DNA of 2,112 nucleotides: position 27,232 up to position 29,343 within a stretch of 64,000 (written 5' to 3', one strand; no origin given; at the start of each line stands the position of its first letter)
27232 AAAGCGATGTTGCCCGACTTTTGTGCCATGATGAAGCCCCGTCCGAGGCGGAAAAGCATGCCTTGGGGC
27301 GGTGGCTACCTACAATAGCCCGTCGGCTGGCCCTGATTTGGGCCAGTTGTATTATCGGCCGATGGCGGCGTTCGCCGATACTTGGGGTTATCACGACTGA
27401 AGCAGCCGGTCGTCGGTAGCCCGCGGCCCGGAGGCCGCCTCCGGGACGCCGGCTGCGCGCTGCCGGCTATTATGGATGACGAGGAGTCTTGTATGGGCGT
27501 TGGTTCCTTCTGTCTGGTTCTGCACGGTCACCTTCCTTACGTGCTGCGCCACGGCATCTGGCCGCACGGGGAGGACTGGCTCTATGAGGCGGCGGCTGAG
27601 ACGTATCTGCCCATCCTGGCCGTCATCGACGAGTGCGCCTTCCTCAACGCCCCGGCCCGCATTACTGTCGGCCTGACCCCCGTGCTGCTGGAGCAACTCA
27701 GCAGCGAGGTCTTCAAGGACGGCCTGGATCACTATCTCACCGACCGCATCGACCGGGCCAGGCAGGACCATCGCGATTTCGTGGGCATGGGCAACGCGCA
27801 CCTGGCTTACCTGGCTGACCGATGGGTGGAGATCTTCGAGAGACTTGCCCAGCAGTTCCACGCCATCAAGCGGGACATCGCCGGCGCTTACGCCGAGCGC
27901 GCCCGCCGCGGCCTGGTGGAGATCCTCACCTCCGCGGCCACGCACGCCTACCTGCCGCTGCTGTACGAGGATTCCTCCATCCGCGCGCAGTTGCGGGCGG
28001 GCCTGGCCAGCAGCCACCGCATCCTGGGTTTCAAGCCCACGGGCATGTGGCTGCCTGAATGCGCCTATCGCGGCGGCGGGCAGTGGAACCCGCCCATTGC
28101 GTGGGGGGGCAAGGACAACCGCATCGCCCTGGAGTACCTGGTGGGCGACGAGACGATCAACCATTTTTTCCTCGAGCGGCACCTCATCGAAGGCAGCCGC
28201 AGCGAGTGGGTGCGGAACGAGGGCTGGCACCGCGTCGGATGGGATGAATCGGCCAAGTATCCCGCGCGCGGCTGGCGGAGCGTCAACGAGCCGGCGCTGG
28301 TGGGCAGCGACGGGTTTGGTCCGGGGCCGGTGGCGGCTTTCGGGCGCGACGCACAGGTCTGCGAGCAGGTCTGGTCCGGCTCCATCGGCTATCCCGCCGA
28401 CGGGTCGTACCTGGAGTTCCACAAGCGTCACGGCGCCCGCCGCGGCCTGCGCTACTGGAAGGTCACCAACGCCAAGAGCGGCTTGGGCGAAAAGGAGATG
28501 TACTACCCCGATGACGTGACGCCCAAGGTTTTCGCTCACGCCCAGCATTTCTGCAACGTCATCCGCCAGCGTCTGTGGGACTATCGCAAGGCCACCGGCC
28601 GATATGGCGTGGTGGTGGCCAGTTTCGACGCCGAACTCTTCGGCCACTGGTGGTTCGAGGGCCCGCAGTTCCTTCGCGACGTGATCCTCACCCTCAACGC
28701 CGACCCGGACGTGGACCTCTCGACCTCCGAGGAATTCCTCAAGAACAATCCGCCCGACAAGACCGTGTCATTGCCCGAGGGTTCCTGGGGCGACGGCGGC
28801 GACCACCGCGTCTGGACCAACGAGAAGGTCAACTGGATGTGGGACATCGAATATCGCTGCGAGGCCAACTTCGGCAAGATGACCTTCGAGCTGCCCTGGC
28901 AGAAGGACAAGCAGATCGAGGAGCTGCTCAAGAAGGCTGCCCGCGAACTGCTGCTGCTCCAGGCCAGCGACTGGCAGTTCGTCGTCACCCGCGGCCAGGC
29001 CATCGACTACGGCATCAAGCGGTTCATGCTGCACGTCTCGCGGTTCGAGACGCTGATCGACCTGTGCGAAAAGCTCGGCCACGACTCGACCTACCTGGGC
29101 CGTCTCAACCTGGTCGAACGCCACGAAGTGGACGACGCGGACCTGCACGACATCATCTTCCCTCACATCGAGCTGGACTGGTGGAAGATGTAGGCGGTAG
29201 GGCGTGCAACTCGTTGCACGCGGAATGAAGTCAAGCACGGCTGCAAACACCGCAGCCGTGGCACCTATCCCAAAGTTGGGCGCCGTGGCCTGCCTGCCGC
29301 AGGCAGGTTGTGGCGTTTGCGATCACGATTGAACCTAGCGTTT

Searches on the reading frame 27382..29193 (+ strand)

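Call 91: search_protein_families(library=pfam, proteins=[window:27382-29193:+], max_evalue=0.0001)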
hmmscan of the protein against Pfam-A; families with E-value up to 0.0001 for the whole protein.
window:27382-29193:+ (603 aa): 2 families
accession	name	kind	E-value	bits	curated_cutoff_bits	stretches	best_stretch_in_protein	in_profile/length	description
PF03065.20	Glyco_hydro_57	-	1.4e-24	87.4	21.2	1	45-230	2-154/291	Glycosyl hydrolase family 57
PF09210.16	BE_C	-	1.4e-16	61.1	25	1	507-601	18-101/101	1,4-alpha-glucan branching enzyme, C-terminal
